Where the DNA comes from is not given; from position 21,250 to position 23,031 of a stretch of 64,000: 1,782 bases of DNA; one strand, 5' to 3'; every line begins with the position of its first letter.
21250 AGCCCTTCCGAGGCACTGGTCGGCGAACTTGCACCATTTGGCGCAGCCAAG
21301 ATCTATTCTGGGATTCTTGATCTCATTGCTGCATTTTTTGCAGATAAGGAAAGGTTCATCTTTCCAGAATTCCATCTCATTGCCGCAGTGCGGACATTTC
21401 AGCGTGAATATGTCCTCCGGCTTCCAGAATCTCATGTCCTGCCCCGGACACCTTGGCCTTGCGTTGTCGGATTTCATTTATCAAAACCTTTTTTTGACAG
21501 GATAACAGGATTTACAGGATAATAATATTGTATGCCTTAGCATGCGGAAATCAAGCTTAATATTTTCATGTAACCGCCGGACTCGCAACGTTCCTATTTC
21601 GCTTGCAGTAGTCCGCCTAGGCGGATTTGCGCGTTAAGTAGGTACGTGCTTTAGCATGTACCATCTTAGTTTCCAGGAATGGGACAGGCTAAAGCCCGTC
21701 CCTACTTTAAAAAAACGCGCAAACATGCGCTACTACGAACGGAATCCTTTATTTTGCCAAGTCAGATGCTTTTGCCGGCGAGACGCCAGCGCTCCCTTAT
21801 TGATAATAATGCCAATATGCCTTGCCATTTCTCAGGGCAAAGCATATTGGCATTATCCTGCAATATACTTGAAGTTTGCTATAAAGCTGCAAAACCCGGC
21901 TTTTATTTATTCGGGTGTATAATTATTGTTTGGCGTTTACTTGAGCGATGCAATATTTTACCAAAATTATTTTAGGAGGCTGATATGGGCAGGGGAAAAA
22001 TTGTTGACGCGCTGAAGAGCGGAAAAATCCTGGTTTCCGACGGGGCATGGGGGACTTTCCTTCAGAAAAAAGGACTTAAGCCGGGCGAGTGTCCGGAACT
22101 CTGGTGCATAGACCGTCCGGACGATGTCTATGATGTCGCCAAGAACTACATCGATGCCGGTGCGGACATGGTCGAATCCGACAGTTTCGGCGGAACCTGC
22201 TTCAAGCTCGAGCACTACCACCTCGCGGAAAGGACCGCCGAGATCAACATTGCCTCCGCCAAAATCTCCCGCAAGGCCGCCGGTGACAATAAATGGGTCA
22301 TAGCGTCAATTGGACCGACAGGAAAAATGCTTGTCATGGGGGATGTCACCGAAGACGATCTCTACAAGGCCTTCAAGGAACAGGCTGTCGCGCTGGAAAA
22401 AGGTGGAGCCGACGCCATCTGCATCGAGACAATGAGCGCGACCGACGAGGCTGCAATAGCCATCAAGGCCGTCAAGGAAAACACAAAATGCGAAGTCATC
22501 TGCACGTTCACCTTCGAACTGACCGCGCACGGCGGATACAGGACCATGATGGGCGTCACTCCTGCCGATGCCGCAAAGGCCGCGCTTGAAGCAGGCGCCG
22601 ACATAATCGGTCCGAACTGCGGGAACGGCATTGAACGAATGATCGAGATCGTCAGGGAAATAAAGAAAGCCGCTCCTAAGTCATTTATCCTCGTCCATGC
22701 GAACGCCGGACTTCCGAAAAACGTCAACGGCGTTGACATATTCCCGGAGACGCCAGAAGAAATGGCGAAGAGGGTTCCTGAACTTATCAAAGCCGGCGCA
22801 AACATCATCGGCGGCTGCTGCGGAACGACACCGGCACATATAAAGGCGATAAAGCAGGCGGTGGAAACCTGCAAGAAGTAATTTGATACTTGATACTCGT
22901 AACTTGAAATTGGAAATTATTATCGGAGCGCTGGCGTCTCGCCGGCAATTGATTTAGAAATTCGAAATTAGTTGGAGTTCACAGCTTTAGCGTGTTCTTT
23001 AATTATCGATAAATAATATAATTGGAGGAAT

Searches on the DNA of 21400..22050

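Call 27: search_rna_families(source=window, start=21400, end=22050, threshold=evalue, max_evalue=5)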
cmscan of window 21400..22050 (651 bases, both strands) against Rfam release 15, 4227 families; matches with E-value up to 5: 9.
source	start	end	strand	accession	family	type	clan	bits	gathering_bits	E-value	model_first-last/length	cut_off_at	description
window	21805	21906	-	RF01231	snoR74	Gene; snRNA; snoRNA; HACA-box;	-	29.5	44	0.022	1-134/134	no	Small nucleolar RNA snoR74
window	21799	21861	-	RF00962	mir-586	Gene; miRNA;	-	27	89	0.0019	1-87/87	no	mir-586 microRNA precursor family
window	21799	21864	-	RF01007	mir-624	Gene; miRNA;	-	25.4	100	0.01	1-86/86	no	mir-624 microRNA precursor family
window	21794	21872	-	RF00950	mir-927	Gene; miRNA;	-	23.2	60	0.13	1-86/86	no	mir-927 microRNA precursor family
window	21808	21854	-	RF00245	mir-19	Gene; miRNA;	CL00110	20.7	50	0.28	1-79/79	no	mir-19 microRNA precursor family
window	21797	21866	+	RF03413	MIR904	Gene; miRNA;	-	18.9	80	0.45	1-141/141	no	MIR904 microRNA precursor family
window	21573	21643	-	RF01623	ceN23-1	Gene; sRNA;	-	18.8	40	1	1-100/100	no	Caenorhabditis sRNA ceN23-1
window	21797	21862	+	RF00950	mir-927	Gene; miRNA;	-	18.3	60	2.1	1-86/86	no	mir-927 microRNA precursor family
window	21841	21909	-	RF02086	Yar_2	Gene; lncRNA;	-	16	50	0.7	1-74/74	no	Yellow-achaete intergenic RNA conserved region 2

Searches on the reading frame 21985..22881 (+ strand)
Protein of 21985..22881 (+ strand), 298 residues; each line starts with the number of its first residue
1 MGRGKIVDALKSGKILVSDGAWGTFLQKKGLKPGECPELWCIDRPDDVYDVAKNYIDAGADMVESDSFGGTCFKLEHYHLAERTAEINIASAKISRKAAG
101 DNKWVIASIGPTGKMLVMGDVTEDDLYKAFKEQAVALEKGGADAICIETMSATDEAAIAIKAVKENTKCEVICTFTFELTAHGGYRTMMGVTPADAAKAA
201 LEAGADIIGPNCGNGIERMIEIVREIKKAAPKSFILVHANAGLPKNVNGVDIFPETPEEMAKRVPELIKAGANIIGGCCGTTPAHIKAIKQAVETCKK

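Call 10: search_protein_families(library=pfam, proteins=[window:21985-22881:+])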
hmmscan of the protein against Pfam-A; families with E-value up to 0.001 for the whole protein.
window:21985-22881:+ (298 aa): 1 family
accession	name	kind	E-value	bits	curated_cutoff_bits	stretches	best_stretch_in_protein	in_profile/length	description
PF02574.22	S-methyl_trans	-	7.8e-71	239.7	22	1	16-293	1-283/283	Homocysteine S-methyltransferase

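Call 34: find_homologous_proteins(query=window:21985-22881:+, max_evalue=1e-40)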
Query window:21985-22881:+ (298 aa): 7997 proteins with E <= 1e-40 among 8000 candidates; the best 120 are listed.
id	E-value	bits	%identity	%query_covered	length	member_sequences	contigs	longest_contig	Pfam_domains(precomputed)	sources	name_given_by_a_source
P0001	1.9e-189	646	96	100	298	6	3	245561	PF02574.23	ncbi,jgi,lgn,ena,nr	ncbi:MAG TPA: methionine synthase [Lentisphaeria bacterium]|nr:MAG: methionine synthase [Lentisphaer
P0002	7.9e-185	631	93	100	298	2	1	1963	PF02574.23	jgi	jgi:5-methyltetrahydrofolate--homocysteine methyltransferase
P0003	1.2e-176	604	89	100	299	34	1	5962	PF02574.23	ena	-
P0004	2.4e-164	564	83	99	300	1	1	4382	PF02574.23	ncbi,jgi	jgi:5-methyltetrahydrofolate--homocysteine methyltransferase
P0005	3.7e-162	557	82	100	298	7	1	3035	PF02574.23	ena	-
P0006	7.2e-162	556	83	98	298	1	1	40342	PF02574.23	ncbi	-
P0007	4.5e-160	550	82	100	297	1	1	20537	PF02574.23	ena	-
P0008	1.2e-157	542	80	100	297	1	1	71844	PF02574.23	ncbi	-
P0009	1.9e-157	541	80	100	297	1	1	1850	PF02574.23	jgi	-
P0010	6.1e-157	540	80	100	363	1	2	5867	PF02574.23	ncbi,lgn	-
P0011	7.2e-156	536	79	99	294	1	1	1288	PF02574.23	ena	-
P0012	2.3e-155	534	79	99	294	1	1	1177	PF02574.23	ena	-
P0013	7.6e-155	533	80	99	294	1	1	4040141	PF02574.23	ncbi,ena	-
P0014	1.1e-154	532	80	99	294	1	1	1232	PF02574.23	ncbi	-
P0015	1.7e-154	532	79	99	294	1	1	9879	PF02574.23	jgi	-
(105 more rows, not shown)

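Call 35: find_encoding_contigs(protein=P0001, flank=10000, max_places=3)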
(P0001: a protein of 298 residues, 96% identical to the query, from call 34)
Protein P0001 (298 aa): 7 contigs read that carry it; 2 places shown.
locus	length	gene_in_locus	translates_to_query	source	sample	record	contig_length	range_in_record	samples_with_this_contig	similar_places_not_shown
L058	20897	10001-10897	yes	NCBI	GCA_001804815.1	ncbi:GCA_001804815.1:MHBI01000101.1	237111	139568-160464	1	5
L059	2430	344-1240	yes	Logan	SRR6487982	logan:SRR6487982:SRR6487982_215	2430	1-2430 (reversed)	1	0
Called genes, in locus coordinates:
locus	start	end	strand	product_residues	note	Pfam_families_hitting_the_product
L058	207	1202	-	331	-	PF01210:NAD_Gly3P_dh_N, PF07479:NAD_Gly3P_dh_C, PF20618:GPD_NAD_C_bact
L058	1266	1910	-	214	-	PF02660:G3P_acyltransf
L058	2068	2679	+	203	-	PF23564:EF-hand_FSTL1 (faint), PF13499:EF-hand_7 (faint), PF00036:EF-hand_1 (faint), PF13202:EF-hand_5 (faint), PF13405:EF-hand_6 (faint), PF13833:EF-hand_8 (faint)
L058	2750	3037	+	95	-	-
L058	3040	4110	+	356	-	PF00814:TsaD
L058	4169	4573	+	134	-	PF01337:Barstar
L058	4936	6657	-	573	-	PF00483:NTP_transferase, PF12804:NTP_transf_3, PF01636:APH, PF02958:EcKL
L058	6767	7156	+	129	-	-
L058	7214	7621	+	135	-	PF00072:Response_reg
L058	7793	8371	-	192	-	-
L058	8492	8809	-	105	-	-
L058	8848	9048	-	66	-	-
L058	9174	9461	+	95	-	PF03683:UPF0175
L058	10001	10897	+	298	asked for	PF02574:S-methyl_trans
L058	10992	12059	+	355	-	-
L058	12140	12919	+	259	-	PF00142:Fer4_NifH (weak), PF01656:CbiA, PF02374:ArsA_ATPase, PF10609:ParA, PF13614:AAA_31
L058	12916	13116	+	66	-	-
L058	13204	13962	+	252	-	PF01656:CbiA, PF02374:ArsA_ATPase (weak), PF03308:MeaB (weak), PF06564:CBP_BcsQ (weak), PF13614:AAA_31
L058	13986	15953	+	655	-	PF03063:Prismane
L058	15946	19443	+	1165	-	PF18537:CODH_A_N, PF03598:CdhC, PF19436:ACS_CODH_B_C, PF03599:CdhD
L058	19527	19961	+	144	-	PF05635:23S_rRNA_IVP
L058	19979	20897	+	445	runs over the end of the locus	PF04060:FeS, PF03599:CdhD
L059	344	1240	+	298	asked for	PF02574:S-methyl_trans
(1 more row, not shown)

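Call 36: find_encoding_contigs(protein=P0006, flank=4000, max_places=2)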
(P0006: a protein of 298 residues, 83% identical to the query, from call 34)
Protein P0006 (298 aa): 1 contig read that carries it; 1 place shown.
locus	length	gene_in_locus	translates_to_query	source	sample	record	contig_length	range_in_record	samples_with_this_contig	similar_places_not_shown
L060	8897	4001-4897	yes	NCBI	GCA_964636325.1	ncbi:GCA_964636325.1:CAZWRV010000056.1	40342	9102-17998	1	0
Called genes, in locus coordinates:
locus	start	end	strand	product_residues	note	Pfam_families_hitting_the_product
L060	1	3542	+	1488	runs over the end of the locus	PF08532:Glyco_hydro_42M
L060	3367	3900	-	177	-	-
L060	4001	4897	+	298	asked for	PF02574:S-methyl_trans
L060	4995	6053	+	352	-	-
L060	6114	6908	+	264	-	PF00142:Fer4_NifH (weak), PF01656:CbiA, PF02374:ArsA_ATPase, PF10609:ParA (weak), PF13614:AAA_31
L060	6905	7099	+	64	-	-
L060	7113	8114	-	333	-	PF02492:cobW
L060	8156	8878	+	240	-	PF01128:IspD, PF12804:NTP_transf_3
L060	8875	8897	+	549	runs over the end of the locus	PF00245:Alk_phosphatase, PF01676:Metalloenzyme (weak)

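Call 37: find_encoding_contigs(protein=P0008, flank=4000, max_places=2)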
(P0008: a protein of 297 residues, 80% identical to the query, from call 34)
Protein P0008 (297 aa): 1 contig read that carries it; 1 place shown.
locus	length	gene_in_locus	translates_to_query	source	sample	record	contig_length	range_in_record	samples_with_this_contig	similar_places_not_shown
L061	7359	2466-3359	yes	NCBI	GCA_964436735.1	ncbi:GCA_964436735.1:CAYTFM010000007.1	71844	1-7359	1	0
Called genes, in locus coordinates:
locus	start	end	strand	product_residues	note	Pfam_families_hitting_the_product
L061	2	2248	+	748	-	?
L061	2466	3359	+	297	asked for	PF02574:S-methyl_trans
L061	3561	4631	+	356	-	-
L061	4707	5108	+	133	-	PF13366:PDDEXK_3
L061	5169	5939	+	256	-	PF00142:Fer4_NifH (weak), PF01656:CbiA, PF02374:ArsA_ATPase, PF10609:ParA, PF13614:AAA_31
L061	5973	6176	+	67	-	-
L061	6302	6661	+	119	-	PF05635:23S_rRNA_IVP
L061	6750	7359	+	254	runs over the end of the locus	PF01656:CbiA, PF02374:ArsA_ATPase (weak), PF13614:AAA_31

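Call 38: find_encoding_contigs(protein=P0013, flank=4000, max_places=2)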
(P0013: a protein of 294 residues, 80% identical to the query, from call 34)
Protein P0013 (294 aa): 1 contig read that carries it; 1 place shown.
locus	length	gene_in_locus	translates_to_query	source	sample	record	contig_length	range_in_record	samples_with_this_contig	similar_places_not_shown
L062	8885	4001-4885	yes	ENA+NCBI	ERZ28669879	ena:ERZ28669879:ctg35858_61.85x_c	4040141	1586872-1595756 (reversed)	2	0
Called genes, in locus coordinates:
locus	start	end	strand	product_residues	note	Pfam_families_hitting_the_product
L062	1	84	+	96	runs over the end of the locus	-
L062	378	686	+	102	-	PF05187:Fer4_ETF_QO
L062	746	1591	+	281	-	PF01040:UbiA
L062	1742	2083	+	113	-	PF00348:polyprenyl_synt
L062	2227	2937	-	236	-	PF01863:YgjP-like, PF10263:SprT-like (weak), PF08325:WLM (faint)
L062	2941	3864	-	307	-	PF00165:HTH_AraC, PF12833:HTH_18, PF00165:HTH_AraC (weak)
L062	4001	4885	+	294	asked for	PF02574:S-methyl_trans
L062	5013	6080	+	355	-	-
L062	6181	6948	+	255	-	PF00142:Fer4_NifH, PF01656:CbiA, PF02374:ArsA_ATPase, PF10609:ParA, PF13614:AAA_31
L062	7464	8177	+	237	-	PF13386:DsbD_2 (weak)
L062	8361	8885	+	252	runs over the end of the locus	PF01656:CbiA, PF02374:ArsA_ATPase, PF13614:AAA_31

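Call 83: search_protein_families(library=ncbifam, proteins=[L058:19527-19958:+], max_evalue=0.001)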
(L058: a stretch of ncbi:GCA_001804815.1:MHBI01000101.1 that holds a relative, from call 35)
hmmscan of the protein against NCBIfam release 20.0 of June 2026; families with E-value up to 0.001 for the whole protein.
L058:19527-19958:+ (144 aa): 3 families
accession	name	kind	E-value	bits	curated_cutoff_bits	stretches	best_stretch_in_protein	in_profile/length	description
TIGR02436.1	TIGR02436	subfamily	4.1e-22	78.4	24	1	5-110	1-108/109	four helix bundle protein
NF008911.0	PRK12275.1-2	subfamily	1.2e-13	51.6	137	1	3-111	7-116/118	hypothetical protein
NF008912.0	PRK12275.1-6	subfamily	8.7e-11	41.9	124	1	3-113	6-114/117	hypothetical protein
